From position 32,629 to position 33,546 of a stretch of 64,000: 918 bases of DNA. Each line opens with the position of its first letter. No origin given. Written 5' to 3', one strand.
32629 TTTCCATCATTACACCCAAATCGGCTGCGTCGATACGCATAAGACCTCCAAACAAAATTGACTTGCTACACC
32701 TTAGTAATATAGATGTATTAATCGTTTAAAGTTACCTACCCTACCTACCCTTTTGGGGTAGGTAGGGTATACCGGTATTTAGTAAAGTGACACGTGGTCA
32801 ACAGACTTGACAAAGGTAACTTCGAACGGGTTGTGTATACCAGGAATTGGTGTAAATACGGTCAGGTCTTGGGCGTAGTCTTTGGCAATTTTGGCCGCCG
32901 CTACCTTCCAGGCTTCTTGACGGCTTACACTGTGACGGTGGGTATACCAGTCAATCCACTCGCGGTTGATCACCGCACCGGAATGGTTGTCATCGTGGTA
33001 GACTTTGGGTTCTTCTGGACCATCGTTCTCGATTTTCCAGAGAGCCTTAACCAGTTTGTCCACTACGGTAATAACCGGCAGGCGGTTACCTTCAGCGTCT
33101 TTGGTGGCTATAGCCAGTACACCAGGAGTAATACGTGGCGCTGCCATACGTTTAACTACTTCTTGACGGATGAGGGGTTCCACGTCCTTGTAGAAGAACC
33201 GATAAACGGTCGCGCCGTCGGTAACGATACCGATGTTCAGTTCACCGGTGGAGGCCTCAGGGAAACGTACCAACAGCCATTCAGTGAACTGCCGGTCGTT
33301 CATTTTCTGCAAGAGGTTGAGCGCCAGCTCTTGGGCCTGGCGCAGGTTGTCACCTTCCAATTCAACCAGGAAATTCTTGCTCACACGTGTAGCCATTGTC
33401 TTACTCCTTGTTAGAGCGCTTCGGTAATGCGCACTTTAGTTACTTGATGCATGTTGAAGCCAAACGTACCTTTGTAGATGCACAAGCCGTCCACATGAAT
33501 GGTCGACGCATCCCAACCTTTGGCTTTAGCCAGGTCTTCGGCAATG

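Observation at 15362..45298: A ~35-aa W-h-x-W-Y helical module grafted onto about 15 unrelated early proteins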

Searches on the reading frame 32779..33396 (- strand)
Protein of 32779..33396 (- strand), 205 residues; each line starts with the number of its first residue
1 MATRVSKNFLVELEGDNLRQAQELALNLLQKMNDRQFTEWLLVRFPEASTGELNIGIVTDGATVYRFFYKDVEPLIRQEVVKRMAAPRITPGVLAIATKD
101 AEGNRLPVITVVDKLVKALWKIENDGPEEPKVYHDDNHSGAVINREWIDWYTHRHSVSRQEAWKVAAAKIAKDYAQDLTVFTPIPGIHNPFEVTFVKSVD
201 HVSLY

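Call 11: search_protein_families(library=pfam, proteins=[window:32779-33396:-], max_evalue=1)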
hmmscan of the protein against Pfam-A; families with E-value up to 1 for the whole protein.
window:32779-33396:- (205 aa): 0 families

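Call 12: search_protein_families(library=phrogs, proteins=[window:32779-33396:-], max_evalue=1)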
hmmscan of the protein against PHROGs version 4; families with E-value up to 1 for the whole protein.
window:32779-33396:- (205 aa): 2 families
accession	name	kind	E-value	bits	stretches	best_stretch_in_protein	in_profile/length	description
phrog_37104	-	unknown function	0.13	13.3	1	149-175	8-34/59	-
phrog_2604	-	unknown function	0.14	13.4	1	147-180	77-111/130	unknown function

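Call 18: find_related_loci(query=window:32779-33396:-, collection=viral_contigs, flank=10000)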
Query window:32779-33396:- (205 aa) in viral_contigs; peptide patterns used: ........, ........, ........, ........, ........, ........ (x = any residue, [..] = any of these).
9 stretches matched a pattern, but none encodes a relative of the query by tblastn (E <= 1e-3).

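Call 22: find_homologous_proteins(query=window:32779-33396:-, max_evalue=0.01)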
Query window:32779-33396:- (205 aa): 7 proteins with E <= 0.01 among 103 candidates.
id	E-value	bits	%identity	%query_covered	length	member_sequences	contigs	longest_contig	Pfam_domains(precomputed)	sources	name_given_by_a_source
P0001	1.9e-124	431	94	100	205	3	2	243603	-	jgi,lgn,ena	-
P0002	8.4e-116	403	88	100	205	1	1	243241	-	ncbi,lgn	ncbi:hypothetical protein D3C79_49510 [compost metagenome]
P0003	7.3e-110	383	83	100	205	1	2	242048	-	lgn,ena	-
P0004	1.5e-59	219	50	98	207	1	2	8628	-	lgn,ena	-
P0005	7.9e-59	217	49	97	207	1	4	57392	-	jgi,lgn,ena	jgi:hypothetical protein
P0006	4.2e-56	208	49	98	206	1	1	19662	-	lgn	-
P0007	1.6e-50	190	47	98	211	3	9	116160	-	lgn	-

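Call 24: find_encoding_contigs(protein=P0007, flank=10000, max_places=2)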
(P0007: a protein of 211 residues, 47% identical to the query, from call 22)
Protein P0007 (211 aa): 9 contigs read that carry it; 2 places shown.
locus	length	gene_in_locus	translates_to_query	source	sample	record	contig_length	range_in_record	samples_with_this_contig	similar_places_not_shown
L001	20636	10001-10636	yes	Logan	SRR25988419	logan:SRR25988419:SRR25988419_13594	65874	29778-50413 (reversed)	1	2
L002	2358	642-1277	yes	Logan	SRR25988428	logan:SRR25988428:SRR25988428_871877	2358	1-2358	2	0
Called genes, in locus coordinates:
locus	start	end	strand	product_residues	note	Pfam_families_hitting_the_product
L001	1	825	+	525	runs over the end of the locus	-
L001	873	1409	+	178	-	PF00075:RNase_H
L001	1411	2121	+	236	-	-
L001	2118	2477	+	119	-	-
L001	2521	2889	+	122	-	-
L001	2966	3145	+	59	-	-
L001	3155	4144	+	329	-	-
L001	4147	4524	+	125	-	-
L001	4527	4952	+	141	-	-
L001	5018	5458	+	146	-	PF23474:Acb1 (faint)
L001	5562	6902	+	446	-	-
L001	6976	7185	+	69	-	-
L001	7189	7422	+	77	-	-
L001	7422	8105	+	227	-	-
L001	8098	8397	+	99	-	-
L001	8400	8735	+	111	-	-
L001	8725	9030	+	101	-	-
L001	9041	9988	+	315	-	-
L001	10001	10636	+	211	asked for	-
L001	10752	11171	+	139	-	-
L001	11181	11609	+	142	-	-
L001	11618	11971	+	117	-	-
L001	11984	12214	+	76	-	-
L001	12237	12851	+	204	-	-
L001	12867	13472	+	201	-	-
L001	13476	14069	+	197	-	-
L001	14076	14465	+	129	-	-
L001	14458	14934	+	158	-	-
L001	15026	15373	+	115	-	-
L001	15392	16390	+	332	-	-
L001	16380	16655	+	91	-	-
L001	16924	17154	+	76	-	-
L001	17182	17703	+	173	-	-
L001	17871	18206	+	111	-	-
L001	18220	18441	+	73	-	-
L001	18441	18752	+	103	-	-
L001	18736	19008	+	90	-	-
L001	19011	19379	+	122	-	-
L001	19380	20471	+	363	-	-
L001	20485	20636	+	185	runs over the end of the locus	-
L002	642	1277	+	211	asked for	-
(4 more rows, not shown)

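Call 25: find_encoding_contigs(protein=P0005, flank=10000, max_places=2)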
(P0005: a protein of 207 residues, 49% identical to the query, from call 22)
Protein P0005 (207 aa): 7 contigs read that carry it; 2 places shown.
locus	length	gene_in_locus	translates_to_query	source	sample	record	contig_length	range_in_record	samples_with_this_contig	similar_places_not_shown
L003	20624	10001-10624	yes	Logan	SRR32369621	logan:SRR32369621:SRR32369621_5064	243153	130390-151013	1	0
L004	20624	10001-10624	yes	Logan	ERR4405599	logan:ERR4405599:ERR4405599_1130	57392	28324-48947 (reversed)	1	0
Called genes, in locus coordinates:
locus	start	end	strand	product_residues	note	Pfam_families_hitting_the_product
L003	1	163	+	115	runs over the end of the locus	-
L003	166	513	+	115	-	-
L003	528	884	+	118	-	-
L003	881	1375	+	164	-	-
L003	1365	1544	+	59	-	-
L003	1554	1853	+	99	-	-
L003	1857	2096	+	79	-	-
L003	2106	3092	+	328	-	PF02272:DHHA1 (weak)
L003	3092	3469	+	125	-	-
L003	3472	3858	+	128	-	-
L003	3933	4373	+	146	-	PF23474:Acb1 (weak)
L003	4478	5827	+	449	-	-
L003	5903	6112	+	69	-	-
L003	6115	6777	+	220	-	-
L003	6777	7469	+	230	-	-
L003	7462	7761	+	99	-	-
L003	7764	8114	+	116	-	-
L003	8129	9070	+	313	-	-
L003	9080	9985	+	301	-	-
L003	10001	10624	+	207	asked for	-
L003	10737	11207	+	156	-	-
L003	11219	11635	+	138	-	-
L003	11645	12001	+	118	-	-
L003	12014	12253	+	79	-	-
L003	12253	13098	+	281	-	-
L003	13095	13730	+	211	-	-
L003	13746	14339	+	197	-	PF18760:ART-PolyVal (weak)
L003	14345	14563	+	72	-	-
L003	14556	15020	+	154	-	-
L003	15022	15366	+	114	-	-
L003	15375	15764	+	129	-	-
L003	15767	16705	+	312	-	-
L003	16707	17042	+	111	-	-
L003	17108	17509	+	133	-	-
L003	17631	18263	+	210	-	-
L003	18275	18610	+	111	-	-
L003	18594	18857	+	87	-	-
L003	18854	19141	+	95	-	-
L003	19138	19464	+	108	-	-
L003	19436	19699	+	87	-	-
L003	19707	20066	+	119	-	-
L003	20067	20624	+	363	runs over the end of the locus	-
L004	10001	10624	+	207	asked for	-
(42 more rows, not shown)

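Call 28: find_encoding_contigs(protein=L001:19380-20471:+, flank=10000, max_places=1)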
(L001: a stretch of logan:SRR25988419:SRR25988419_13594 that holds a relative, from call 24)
Protein L001:19380-20471:+ (363 aa): 3 contigs read that carry it; 1 place shown.
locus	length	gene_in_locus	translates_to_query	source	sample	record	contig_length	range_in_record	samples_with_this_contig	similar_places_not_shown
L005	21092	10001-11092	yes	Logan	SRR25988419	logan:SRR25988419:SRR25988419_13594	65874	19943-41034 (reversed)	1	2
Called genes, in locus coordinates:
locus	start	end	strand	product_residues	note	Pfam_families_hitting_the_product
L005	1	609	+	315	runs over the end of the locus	-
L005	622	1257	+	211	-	-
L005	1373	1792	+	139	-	-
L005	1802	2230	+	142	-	-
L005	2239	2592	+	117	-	-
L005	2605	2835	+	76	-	-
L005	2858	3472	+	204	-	-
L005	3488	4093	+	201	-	-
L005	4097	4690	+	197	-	-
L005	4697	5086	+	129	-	-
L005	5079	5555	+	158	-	-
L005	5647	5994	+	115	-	-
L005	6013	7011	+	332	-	-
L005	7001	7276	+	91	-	-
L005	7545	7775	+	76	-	-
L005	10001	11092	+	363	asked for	-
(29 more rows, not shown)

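Call 29: find_encoding_contigs(protein=L003:19707-20066:+, flank=10000, max_places=2)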
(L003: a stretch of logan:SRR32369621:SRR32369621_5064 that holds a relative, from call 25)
Protein L003:19707-20066:+ (119 aa): 1 contig read that carries it; 1 place shown.
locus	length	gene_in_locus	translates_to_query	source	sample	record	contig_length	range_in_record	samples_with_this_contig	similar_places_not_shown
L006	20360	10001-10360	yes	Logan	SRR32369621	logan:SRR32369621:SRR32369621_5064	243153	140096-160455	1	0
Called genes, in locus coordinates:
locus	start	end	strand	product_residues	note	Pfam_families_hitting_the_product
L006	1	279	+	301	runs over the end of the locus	-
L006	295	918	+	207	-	-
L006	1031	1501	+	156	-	-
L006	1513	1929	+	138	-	-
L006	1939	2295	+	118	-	-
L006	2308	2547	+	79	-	-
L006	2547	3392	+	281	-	-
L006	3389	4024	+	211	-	-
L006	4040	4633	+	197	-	PF18760:ART-PolyVal (weak)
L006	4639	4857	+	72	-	-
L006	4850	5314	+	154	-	-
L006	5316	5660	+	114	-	-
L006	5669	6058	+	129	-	-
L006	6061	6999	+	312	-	-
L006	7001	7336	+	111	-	-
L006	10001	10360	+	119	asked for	-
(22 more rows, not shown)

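Call 78: predict_structure(alignment_id=A4)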
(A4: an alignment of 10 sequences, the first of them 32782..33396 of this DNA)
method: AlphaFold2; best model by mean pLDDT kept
length: 205 residues; sequences in the alignment: 10
mean_pLDDT: 68.6   pTM: 0.38
mean pLDDT of the five models: 68.6, 68.0, 67.4, 67.2, 66.5
residues with pLDDT >= 90: 0; 70-90: 110; 50-70: 67; < 50: 28
segments of 3 or more residues with pLDDT < 50: 1-5, 46-52, 86-94, 201-203
pLDDT, mean of each block of 10 residues (from residue 1): 49 72 76 70 52 52 60 70 53 58 75 72 64 68 85 81 87 81 82 76 48
secondary structure, 60 per line:
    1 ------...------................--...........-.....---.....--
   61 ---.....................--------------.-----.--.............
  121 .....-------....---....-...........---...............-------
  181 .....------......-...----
elements in order: H16-31 H34-44 H46-50 E54-58 E64-68 H69-84 H108-125 E133-136 E140-143 H145-155 H159-173 E181-185 E192-197

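Call 82: fold_search(model_id=the predicted structure, library=viral)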
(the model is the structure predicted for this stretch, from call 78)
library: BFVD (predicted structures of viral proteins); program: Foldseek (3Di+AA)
matches with E <= 10: 500; with E <= 0.001: 0
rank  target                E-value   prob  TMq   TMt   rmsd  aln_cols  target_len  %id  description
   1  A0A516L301            4.2e-02  0.15  0.14  0.12  23.4       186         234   13  (no name in the UniProt tables at hand)
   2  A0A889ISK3            1.1e-01  0.15  0.18  0.21  14.1       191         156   12  (no name in the UniProt tables at hand)
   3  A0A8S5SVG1            1.1e-01  0.13  0.15  0.05  14.7       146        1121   11  Tail protein [Siphoviridae sp. ctDOT22]
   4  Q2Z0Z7                1.3e-01  0.25  0.17  0.24  19.1       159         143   13  Uncharacterized protein [Pseudomonas phage EL]
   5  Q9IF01                1.4e-01  0.23  0.19  0.23  15.0       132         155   11  HSP70-like protein (Fragment) [Cucurbit yellow stunting disorder virus]
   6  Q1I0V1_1              1.6e-01  0.08  0.15  0.04  38.7       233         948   13  Uncharacterized protein VP1 [Micromonas pusilla reovirus (isolate Netherlands/2005)]
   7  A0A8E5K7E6            1.8e-01  0.09  0.13  0.15  21.4       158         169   13  (no name in the UniProt tables at hand)
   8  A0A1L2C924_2          1.9e-01  0.07  0.14  0.04  22.7       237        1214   12  Virion DNA-directed RNA polymerase [Pseudomonas phage ZC03]
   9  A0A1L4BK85            1.9e-01  0.16  0.11  0.12  13.7        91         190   12  Uncharacterized protein [Cafeteriavirus-dependent mavirus]
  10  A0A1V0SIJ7            1.9e-01  0.16  0.20  0.28  21.3       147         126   10  Uncharacterized protein [Klosneuvirus KNV1]
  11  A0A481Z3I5            1.9e-01  0.10  0.18  0.12  20.1       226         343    8  Uncharacterized protein [Pithovirus LCPAC001]
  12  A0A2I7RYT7            2.1e-01  0.07  0.12  0.15  18.1       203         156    8  (no name in the UniProt tables at hand)
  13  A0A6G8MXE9            2.2e-01  0.04  0.11  0.11  21.2       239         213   10  Uncharacterized protein [Cedratvirus kamchatka]
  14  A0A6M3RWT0            2.2e-01  0.06  0.14  0.13  23.0       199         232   12  p27 [Malus domestica virus A]
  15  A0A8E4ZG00            2.3e-01  0.13  0.13  0.14  15.4       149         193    7  HNH homing endonuclease [Tenacibaculum phage Gundel_1]
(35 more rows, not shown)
